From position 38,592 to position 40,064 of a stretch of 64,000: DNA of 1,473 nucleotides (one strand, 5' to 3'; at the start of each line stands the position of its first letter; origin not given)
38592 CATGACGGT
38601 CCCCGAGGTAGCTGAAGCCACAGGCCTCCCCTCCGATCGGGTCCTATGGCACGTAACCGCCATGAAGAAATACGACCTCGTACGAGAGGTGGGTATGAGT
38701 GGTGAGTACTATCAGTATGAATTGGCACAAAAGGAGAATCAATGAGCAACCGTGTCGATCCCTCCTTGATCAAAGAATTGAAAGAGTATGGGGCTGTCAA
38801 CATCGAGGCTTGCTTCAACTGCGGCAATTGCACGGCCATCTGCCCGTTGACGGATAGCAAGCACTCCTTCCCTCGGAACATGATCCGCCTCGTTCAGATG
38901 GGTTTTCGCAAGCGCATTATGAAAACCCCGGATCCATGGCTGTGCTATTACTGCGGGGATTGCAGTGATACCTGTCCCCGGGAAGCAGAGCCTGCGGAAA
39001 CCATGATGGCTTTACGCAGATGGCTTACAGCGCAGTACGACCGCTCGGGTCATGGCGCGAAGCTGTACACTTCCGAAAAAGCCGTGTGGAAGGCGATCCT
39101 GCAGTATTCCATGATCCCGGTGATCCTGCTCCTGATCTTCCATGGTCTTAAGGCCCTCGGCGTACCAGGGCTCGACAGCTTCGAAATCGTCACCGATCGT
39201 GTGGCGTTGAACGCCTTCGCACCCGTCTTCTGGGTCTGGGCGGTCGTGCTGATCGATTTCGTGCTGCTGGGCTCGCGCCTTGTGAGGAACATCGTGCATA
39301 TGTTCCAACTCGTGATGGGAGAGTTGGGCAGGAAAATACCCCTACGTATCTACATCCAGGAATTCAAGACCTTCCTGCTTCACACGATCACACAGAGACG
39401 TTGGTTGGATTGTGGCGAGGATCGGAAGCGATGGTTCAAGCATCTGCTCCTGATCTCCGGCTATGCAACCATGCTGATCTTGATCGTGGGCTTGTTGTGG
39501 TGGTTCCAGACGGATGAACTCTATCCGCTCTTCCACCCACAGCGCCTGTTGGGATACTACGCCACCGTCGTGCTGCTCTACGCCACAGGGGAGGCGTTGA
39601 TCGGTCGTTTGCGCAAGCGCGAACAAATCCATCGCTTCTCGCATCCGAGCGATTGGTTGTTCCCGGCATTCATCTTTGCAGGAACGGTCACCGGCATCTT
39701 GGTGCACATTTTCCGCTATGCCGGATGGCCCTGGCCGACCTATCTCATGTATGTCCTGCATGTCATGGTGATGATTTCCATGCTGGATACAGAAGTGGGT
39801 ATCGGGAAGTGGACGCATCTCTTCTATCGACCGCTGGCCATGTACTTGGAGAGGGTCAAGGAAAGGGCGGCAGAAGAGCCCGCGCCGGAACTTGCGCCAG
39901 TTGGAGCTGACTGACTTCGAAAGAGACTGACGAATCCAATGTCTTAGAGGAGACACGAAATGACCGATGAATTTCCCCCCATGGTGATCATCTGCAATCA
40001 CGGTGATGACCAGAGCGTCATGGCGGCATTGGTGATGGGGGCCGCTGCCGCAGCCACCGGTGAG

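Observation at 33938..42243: Candidate novel system: quinone-linked HdrA/QmoC complex clustered with a TusA-DsrE persulfide relay and a YeeE importer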

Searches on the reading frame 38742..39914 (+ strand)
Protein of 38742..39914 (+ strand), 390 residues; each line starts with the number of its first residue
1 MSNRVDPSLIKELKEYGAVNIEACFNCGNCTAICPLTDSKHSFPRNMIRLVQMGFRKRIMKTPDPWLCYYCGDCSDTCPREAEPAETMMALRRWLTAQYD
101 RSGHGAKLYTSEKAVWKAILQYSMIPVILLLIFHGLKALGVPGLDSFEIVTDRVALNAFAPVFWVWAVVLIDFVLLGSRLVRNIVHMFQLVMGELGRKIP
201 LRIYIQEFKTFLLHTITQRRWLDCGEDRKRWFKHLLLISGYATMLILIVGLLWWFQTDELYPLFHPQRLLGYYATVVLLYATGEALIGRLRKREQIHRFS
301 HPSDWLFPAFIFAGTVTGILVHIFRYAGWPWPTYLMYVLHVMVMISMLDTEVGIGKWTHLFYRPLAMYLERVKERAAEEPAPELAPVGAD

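Call 3: search_protein_families(library=pfam, proteins=[window:38742-39914:+], max_evalue=0.01)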
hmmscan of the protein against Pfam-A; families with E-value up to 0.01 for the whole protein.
window:38742-39914:+ (390 aa): 9 families
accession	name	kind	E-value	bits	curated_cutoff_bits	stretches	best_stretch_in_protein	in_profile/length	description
PF13183.11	Fer4_8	-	2.6e-07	31.5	27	1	21-81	2-67/68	4Fe-4S dicluster domain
PF12838.12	Fer4_7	-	7.7e-07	29.9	27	1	24-82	2-52/52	4Fe-4S dicluster domain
PF13187.11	Fer4_9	-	1.2e-06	28.9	27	1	23-82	1-51/52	4Fe-4S dicluster domain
PF25160.1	LdpA_Fe-S-bd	-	5.9e-06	26.4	27.6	1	17-37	21-41/49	LdpA Fe-S cluster-binding domain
PF13534.11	Fer4_17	-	1e-05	26.4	22.2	1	23-81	1-59/61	4Fe-4S dicluster domain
PF13237.11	Fer4_10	-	1.8e-05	25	25.5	1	22-79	7-53/53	4Fe-4S dicluster domain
PF00037.32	Fer4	-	0.00055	20.1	21.1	0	19-35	3-19/24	4Fe-4S binding domain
PF12800.12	Fer4_4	-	0.0078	16.9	24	1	22-35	2-15/17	4Fe-4S binding domain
PF13484.11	Fer4_16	-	0.0094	17.2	30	0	68-92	2-27/66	4Fe-4S double cluster binding domain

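Call 7: search_protein_families(library=ncbifam, proteins=[window:38742-39914:+], max_evalue=0.01)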
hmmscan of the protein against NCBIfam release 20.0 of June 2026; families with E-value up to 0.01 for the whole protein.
window:38742-39914:+ (390 aa): 21 families
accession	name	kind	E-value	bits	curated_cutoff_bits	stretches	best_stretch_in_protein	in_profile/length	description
NF038018.1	qmoC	equivalog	4.1e-56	191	300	1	8-367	4-358/360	quinone-interacting membrane-bound oxidoreductase complex subunit QmoC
TIGR03290.1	CoB_CoM_SS_C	equivalog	2.4e-15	56.8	160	1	21-94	1-74/144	CoB--CoM heterodisulfide reductase subunit C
NF041890.1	hdrC_Methbact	equivalog_domain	1e-12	48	270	1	8-93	15-99/192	ferredoxin:CoB-CoM heterodisulfide reductase subunit HdrC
NF041779.1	hetero_SS_HdrC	equivalog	2.1e-11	43.7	350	1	12-93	21-101/198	ferredoxin:CoB-CoM heterodisulfide reductase subunit HdrC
NF009226.0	PRK12576.1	equivalog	4.4e-07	29.5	344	1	22-122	154-264/317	succinate dehydrogenase/fumarate reductase iron-sulfur subunit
NF058577.1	FdxA_fam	equivalog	2.6e-05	24.3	65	1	10-36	24-50/52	4Fe-4S ferredoxin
TIGR02512.1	FeFe_hydrog_A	subfamily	0.00019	20.5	405.95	1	19-82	4-66/375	[FeFe] hydrogenase, group A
NF011607.0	PRK15033.1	subfamily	0.00029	19.9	524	1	254-378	261-382/389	tricarballylate utilization 4Fe-4S protein TcuB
NF040612.1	F420_dehyd_FpoI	exception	0.0005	19.9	180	1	17-85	37-101/135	F420H2 dehydrogenase subunit FpoI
NF042909.1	FMH_DH_FwdF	exception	0.0006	19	375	1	20-82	255-310/336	tungsten-dependent formylmethanofuran dehydrogenase subunit FwdF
TIGR00314.1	cdhA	equivalog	0.00065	17.6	781.3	1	20-84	397-455/784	CO dehydrogenase/acetyl-CoA synthase complex subunit alpha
NF004914.0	PRK06273.1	equivalog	0.00066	19.5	163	1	17-79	46-106/167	ferredoxin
TIGR00384.1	dhsB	subfamily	0.00073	19.1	88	1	20-91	138-221/222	succinate dehydrogenase and fumarate reductase iron-sulfur protein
NF008369.0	PRK11168.1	equivalog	0.00076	18.5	278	1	19-90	8-82/401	anaerobic glycerol-3-phosphate dehydrogenase subunit C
TIGR03287.1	methan_mark_16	hypoth_equivalog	0.00078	18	363.95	0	12-37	320-345/391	methanogenesis marker 16 metalloprotein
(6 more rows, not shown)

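Call 13: find_homologous_proteins(query=window:38742-39914:+, max_evalue=1e-10)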
Query window:38742-39914:+ (390 aa): 4839 proteins with E <= 1e-10 among 8000 candidates; the best 120 are listed.
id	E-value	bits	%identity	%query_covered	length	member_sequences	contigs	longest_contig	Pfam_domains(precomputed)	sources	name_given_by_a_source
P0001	1.6e-254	862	92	100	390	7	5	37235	PF12838.13,PF13534.12,PF25160.2,PF13237.12,PF13183.12,PF13187.12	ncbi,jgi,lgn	ncbi:MAG: 4Fe-4S dicluster domain-containing protein [Anaerolineales bacterium]|jgi:ferredoxin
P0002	8.5e-244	827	88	100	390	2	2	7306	PF12838.13,PF13534.12,PF25160.2,PF13237.12,PF13183.12,PF13187.12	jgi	-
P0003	5.5e-233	791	84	100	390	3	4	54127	PF13484.12,PF12838.13,PF13534.12,PF25160.2,PF13237.12,PF13183.12,PF13187.12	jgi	jgi:ferredoxin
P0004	1.7e-208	711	76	99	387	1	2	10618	PF12838.13,PF13534.12,PF25160.2,PF13237.12,PF13183.12,PF13187.12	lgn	-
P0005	7.6e-205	699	74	100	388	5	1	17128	PF13484.12,PF12838.13,PF13534.12,PF25160.2,PF13237.12,PF13183.12,PF13187.12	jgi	jgi:quinone-modifying oxidoreductase subunit QmoC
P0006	8.2e-204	695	73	100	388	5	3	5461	PF12838.13,PF13534.12,PF25160.2,PF13237.12,PF13183.12,PF13187.12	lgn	-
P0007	6.1e-200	682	73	99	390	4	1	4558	PF12838.13,PF13534.12,PF25160.2,PF13237.12,PF13183.12,PF13187.12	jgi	jgi:ferredoxin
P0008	6.4e-200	682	73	100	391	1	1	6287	PF12838.13,PF13534.12,PF25160.2,PF13237.12,PF13183.12,PF13187.12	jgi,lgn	-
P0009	5.3e-198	676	70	100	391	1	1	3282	PF12838.13,PF13534.12,PF25160.2,PF13237.12,PF13183.12,PF13187.12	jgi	jgi:ferredoxin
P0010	4.7e-197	673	71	99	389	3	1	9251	PF00037.33,PF12838.13,PF13534.12,PF13237.12,PF13183.12,PF13187.12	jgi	jgi:quinone-modifying oxidoreductase subunit QmoC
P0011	5.4e-196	669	71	100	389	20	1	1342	PF12838.13,PF13534.12,PF13237.12,PF13183.12,PF13187.12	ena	-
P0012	2.2e-194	664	71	100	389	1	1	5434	PF12838.13,PF13534.12,PF25160.2,PF13237.12,PF13183.12,PF13187.12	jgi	jgi:ferredoxin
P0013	3.3e-194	664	72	99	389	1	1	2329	PF12838.13,PF13534.12,PF25160.2,PF13237.12,PF13183.12,PF13187.12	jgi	jgi:quinone-modifying oxidoreductase subunit QmoC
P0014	4.2e-194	663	70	100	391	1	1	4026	PF12838.13,PF25160.2,PF13237.12,PF13183.12,PF13187.12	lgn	-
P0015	6.9e-194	662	70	100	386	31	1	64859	PF13484.12,PF12838.13,PF13534.12,PF25160.2,PF13237.12,PF13183.12,PF13187.12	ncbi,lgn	-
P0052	7.9e-182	623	67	99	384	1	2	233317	PF12838.13,PF13534.12,PF25160.2,PF13237.12,PF13183.12,PF13187.12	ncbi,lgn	-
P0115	2.4e-172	592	63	100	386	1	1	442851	PF13484.12,PF12838.13,PF13534.12,PF13237.12,PF13183.12,PF13187.12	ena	-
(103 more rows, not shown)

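Call 14: find_encoding_contigs(protein=P0115, flank=10000, max_places=2)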
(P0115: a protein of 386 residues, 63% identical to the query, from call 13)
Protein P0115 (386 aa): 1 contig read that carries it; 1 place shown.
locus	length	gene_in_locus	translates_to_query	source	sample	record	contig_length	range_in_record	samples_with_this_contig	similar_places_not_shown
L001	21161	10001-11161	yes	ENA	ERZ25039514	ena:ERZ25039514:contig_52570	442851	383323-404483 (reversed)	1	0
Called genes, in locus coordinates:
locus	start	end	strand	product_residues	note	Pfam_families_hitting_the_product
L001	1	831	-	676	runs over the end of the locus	PF00512:HisKA, PF02518:HATPase_c, PF00072:Response_reg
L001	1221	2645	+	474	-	PF00884:Sulfatase, PF01663:Phosphodiest, PF02995:DUF229 (weak), PF16347:SGSH_C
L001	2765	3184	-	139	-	PF00596:Aldolase_II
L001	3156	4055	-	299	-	PF00596:Aldolase_II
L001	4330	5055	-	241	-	-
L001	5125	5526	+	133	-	-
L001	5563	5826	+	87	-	PF01206:TusA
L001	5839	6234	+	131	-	PF02662:FlpD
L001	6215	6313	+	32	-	-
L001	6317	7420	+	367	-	PF00890:FAD_binding_2, PF01266:DAO (weak), PF03486:HI0933_like (faint), PF07992:Pyr_redox_2 (weak), PF12831:FAD_oxidored (weak), PF13450:NAD_binding_8 (weak), PF00037:Fer4 (weak), PF13187:Fer4_9, +4 more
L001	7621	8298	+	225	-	PF07992:Pyr_redox_2 (weak), PF00890:FAD_binding_2, PF01134:GIDA (weak), PF01266:DAO, PF12831:FAD_oxidored, PF13450:NAD_binding_8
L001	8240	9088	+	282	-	-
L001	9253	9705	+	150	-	PF25160:LdpA_Fe-S-bd (faint), PF12797:Fer4_2 (faint), PF12837:Fer4_6 (weak), PF13237:Fer4_10 (weak), PF14697:Fer4_21 (weak), PF12838:Fer4_7, PF13187:Fer4_9 (weak), PF00037:Fer4 (weak), +2 more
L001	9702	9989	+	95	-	-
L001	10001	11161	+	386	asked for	PF13484:Fer4_16 (faint), PF12838:Fer4_7 (weak), PF13183:Fer4_8, PF13187:Fer4_9 (weak), PF13237:Fer4_10 (weak), PF13534:Fer4_17 (weak)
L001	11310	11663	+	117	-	PF13686:DrsE_2 (faint)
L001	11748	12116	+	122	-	-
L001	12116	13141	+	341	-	PF04055:Radical_SAM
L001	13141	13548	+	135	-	PF02579:Nitro_FeMo-Co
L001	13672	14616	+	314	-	PF00126:HTH_1, PF01022:HTH_5 (faint), PF03466:LysR_substrate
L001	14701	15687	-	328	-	PF01544:CorA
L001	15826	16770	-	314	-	PF04087:DUF389, PF08239:SH3_3 (weak)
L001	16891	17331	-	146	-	PF04087:DUF389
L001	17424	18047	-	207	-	-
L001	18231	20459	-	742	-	PF00324:AA_permease, PF13520:AA_permease_2, PF21555:CCC_C_1st_pro, PF21554:CCC_C_2nd_pro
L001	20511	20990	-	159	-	PF03449:GreA_GreB_N, PF01272:GreA_GreB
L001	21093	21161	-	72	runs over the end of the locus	PF21344:Zn_ribbon_LysW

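Call 15: find_encoding_contigs(protein=P0052, flank=10000, max_places=2)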
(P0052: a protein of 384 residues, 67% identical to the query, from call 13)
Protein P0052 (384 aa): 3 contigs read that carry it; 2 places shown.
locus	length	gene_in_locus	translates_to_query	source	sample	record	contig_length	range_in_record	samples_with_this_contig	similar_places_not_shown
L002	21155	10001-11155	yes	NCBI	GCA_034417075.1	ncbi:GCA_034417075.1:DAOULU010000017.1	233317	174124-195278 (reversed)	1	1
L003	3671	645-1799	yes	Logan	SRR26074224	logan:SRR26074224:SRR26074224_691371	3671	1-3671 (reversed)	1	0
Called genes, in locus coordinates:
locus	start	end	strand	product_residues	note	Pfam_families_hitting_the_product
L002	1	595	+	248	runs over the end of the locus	PF10988:DUF2807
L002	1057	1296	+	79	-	-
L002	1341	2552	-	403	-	PF00930:DPPIV_N (faint), PF24817:WD40_WDHD1_1st (faint), PF26550:Tricorn_2nd (weak), PF07676:PD40 (faint), PF25174:Beta-prop_THOC3 (faint), PF26549:Tricorn_N (weak), PF26550:Tricorn_2nd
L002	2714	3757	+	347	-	PF16158:N_BRCA1_IG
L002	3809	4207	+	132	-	PF01894:YjbQ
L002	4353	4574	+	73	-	PF13560:HTH_31, PF01381:HTH_3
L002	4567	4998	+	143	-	-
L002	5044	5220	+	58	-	-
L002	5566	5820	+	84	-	PF01206:TusA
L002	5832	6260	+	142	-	PF02662:FlpD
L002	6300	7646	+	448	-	PF00890:FAD_binding_2, PF01266:DAO, PF01946:Thi4 (weak), PF07992:Pyr_redox_2 (weak), PF12831:FAD_oxidored (weak), PF13450:NAD_binding_8 (weak), PF00037:Fer4 (weak), PF13187:Fer4_9, +8 more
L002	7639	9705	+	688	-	PF00890:FAD_binding_2, PF01266:DAO (weak), PF07992:Pyr_redox_2 (weak), PF12831:FAD_oxidored, PF13450:NAD_binding_8 (weak), PF14697:Fer4_21 (weak), PF12838:Fer4_7, PF00037:Fer4 (weak), +5 more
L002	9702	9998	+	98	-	PF01022:HTH_5 (faint), PF12840:HTH_20 (faint)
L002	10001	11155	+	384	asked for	PF12838:Fer4_7 (faint), PF25160:LdpA_Fe-S-bd (faint), PF13183:Fer4_8, PF13187:Fer4_9 (weak), PF13237:Fer4_10 (weak), PF13534:Fer4_17 (weak)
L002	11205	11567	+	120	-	PF13686:DrsE_2 (faint)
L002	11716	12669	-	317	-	PF00126:HTH_1, PF01022:HTH_5 (weak), PF12840:HTH_20 (weak), PF13412:HTH_24 (weak), PF03466:LysR_substrate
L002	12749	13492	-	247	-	PF23023:Anti-Pycsar_Apyc1, PF00753:Lactamase_B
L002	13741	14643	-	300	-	PF01656:CbiA, PF10609:ParA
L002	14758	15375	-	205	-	PF01327:Pep_deformylase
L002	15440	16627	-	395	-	PF04055:Radical_SAM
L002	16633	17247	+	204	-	PF01381:HTH_3, PF13443:HTH_26 (weak), PF13560:HTH_31, PF07883:Cupin_2, PF02311:AraC_binding (weak)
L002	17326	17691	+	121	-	PF02579:Nitro_FeMo-Co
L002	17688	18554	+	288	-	PF01656:CbiA, PF10609:ParA (weak), PF00037:Fer4 (weak), PF12837:Fer4_6 (weak), PF14697:Fer4_21 (weak), PF12838:Fer4_7 (weak), PF13187:Fer4_9 (weak), PF00037:Fer4 (weak), +5 more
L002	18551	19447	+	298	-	PF01656:CbiA, PF06564:CBP_BcsQ (faint), PF13614:AAA_31 (faint), PF12837:Fer4_6 (faint), PF12838:Fer4_7 (weak), PF13187:Fer4_9 (weak), PF14697:Fer4_21, PF10609:ParA, +3 more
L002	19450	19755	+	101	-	PF01883:FeS_assembly_P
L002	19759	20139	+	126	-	PF02579:Nitro_FeMo-Co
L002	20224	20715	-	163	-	PF00027:cNMP_binding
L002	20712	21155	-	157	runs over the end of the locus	PF01750:HycI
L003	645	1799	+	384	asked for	PF12838:Fer4_7 (faint), PF25160:LdpA_Fe-S-bd (faint), PF13183:Fer4_8, PF13187:Fer4_9 (weak), PF13237:Fer4_10 (weak), PF13534:Fer4_17 (weak)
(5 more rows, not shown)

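Call 19: find_related_loci(query=A1, collection=genome_contigs, flank=10000)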
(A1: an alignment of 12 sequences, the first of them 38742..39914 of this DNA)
Query A1 (390 aa) in genome_contigs; peptide patterns used: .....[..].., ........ (x = any residue, [..] = any of these).
599 stretches matched a pattern (row limit reached: there are more); 575 encode a relative of the query (tblastn E <= 1e-3); the best 80 are kept; 80 distinct loci.
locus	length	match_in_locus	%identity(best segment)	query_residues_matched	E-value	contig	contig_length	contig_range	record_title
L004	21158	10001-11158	70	1-390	0e+0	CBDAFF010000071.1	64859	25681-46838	MAG: uncultured Anaerolineales bacterium isolate MAG_101 genome assembly, contig: k141_356883, whole genome shotgun sequ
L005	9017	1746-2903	69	1-390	0e+0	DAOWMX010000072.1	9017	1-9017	MAG TPA_asm: Anaerolineales bacterium isolate CSMAG_3013 CSMAG_3013_k141_554461_length_9017_cov_201.6432, whole genome s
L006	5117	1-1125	69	12-390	0e+0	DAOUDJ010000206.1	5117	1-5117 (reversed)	MAG TPA_asm: Anaerolineales bacterium isolate M42_98 k117_1878990, whole genome shotgun sequence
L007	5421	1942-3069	69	1-384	0e+0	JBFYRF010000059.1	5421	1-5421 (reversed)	MAG: Anaerolineales bacterium isolate PPR_0206 k121_2516149, whole genome shotgun sequence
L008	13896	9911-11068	70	1-390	0e+0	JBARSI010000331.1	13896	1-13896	MAG: Anaerolineales bacterium isolate MFD12959_ilm_asm_bin40 k127_208971, whole genome shotgun sequence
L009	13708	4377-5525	68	1-387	0e+0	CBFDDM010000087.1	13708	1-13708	MAG TPA_asm: uncultured Anaerolineales bacterium isolate SRR6194934_binner23_Refined_12 genome assembly, contig: ERZ7813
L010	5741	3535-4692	69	1-390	0e+0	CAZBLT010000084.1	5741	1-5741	MAG TPA_asm: uncultured Anaerolineaceae bacterium isolate SRP338002_co1_121 genome assembly, contig: NODE_12894_length_5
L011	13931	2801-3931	66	1-381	0e+0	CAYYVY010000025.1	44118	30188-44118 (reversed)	MAG TPA_asm: uncultured Anaerolineaceae bacterium isolate SRP214966_co2_133 genome assembly, contig: NODE_893_length_441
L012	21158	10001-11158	65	1-390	3e-180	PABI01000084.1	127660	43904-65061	MAG: Anaerolineaceae bacterium isolate NAT123 MHASMcontig_915564, whole genome shotgun sequence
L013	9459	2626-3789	63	1-390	2e-173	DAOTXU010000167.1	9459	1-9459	MAG TPA_asm: Anaerolineae bacterium isolate H21_274 k133_113252, whole genome shotgun sequence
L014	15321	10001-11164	63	1-390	9e-172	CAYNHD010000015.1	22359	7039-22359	MAG TPA_asm: uncultured Thermoflexus sp. isolate SRP241326_co3_55 genome assembly, contig: NODE_3211_length_22359_cov_14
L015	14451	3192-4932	64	1-390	7e-171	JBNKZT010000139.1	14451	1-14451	MAG: Candidatus Promineifilaceae bacterium isolate D1.bin.20.strict NODE_139_length_14451_cov_4.046473, whole genome sho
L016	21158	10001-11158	63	1-390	1e-170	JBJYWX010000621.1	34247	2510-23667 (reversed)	MAG: Candidatus Promineifilaceae bacterium isolate S0_2_050615r3r5_39 S0_2_050615r3r5_39_000000000621, whole genome shot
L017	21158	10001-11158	62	1-390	2e-170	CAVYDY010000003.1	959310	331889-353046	MAG: uncultured Chloroflexia bacterium isolate MFD03804.bin.2.16 genome assembly, contig: contig_16277, whole genome sho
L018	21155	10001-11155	65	1-390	3e-168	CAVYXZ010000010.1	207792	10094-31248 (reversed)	MAG: uncultured Chloroflexia bacterium isolate MFD05684.bin.2.88 genome assembly, contig: contig_43287, whole genome sho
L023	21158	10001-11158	59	1-390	2e-159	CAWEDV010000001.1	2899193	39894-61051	MAG: uncultured Chloroflexia bacterium isolate MFD03804.bin.1.278 genome assembly, contig: contig_14769, whole genome sh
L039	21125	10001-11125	51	3-379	2e-124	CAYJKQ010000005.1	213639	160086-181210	MAG TPA_asm: uncultured Anaerolineaceae bacterium isolate ERP124720_co1_146 genome assembly, contig: NODE_68_length_2136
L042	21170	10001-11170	48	1-388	1e-123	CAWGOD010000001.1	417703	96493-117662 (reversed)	MAG: uncultured Chloroflexia bacterium isolate MFD03804.bin.3.292 genome assembly, contig: contig_14877, whole genome sh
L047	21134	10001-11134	50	1-379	3e-123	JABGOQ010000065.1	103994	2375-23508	MAG: Anaerolineae bacterium isolate co234_bin11 NODE_365_length_103994_cov_65.435640, whole genome shotgun sequence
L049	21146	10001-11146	50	1-390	6e-123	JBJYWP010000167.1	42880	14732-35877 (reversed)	MAG: Candidatus Promineifilaceae bacterium isolate S_170502SCrBrC_5 S_170502SCrBrC_5_000000000167, whole genome shotgun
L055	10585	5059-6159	50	1-378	7e-123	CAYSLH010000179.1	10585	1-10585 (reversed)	MAG TPA_asm: uncultured Myxococcales bacterium isolate SRP163575_co1_108 genome assembly, contig: NODE_13804_length_1058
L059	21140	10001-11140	49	1-390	5e-122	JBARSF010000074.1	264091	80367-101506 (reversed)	MAG: Anaerolineales bacterium isolate MFD12959_ilm_asm_bin54 k127_106441, whole genome shotgun sequence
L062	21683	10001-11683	49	1-387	9e-122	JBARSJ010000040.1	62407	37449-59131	MAG: Anaerolineales bacterium isolate MFD12959_ilm_asm_bin38 k127_7306, whole genome shotgun sequence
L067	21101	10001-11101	52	1-379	3e-119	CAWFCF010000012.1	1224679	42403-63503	MAG: uncultured Chloroflexia bacterium isolate MFD02416.bin.1.105 genome assembly, contig: contig_6335, whole genome sho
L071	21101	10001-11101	50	1-378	8e-117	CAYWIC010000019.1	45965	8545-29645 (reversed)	MAG TPA_asm: uncultured Anaerolineales bacterium isolate binchicken_co65_55 genome assembly, contig: NODE_3097_length_45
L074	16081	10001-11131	47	1-382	7e-116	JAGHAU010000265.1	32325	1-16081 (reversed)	MAG: Anaerolineales bacterium isolate AUK238 PB_MBMC_192_c_000000000219, whole genome shotgun sequence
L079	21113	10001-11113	48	1-379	8e-110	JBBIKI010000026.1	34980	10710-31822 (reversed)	MAG: Acidobacteriota bacterium isolate STS170223_bin_182 NODE_1316_length_34980_cov_9.962090, whole genome shotgun seque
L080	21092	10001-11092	48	1-372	5e-110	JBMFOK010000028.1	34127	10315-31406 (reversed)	MAG: Bryobacteraceae bacterium isolate KM4338-35 NODE_28_length_34127_cov_7.561276, whole genome shotgun sequence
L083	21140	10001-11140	45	1-389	2e-108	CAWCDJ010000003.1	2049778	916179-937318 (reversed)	MAG: Bryobacterales bacterium isolate MFD05502.bin.1.198 genome assembly, contig: contig_2628, whole genome shotgun sequ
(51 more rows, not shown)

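Call 22: search_solved_structures(query=window:38742-39914:+, max_evalue=0.01, show_alignments=1)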
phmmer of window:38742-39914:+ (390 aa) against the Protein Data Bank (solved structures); distinct sequences matched with E-value up to 0.01: 8.
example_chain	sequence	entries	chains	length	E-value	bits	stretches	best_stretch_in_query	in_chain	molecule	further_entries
8rvv_C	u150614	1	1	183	1.6e-12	50.2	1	4-91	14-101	H(2):CoB-CoM heterodisulfide,ferredoxin reductase subunit C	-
8rvu_c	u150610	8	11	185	1.7e-12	50.2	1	4-91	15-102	H(2):CoB-CoM heterodisulfide,ferredoxin reductase subunit C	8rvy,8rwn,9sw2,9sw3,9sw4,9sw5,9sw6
7bkb_C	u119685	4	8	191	5.2e-12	48.5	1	16-93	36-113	CoB--CoM heterodisulfide reductase subunit C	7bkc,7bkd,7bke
5odc_C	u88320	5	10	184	4.8e-09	38.8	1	20-100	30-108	Heterodisulfide reductase, subunit C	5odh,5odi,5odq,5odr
9sfi_E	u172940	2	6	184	1.1e-08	37.6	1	18-98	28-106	H(2)/formate:CoB-CoM heterodisulfide,ferredoxin reductase subunit C2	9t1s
5t5i_G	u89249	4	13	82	0.00028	23.1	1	22-84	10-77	Tungsten formylmethanofuran dehydrogenase subunit fwdG | Tungsten formylmethanofuran dehydrogenase, subunit G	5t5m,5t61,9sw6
7bkb_L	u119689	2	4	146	0.0041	19.2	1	19-81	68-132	Formylmethanofuran dehydrogenase, subunit G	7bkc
9sfi_U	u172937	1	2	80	0.0056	18.8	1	21-82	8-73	4Fe-4S binding protein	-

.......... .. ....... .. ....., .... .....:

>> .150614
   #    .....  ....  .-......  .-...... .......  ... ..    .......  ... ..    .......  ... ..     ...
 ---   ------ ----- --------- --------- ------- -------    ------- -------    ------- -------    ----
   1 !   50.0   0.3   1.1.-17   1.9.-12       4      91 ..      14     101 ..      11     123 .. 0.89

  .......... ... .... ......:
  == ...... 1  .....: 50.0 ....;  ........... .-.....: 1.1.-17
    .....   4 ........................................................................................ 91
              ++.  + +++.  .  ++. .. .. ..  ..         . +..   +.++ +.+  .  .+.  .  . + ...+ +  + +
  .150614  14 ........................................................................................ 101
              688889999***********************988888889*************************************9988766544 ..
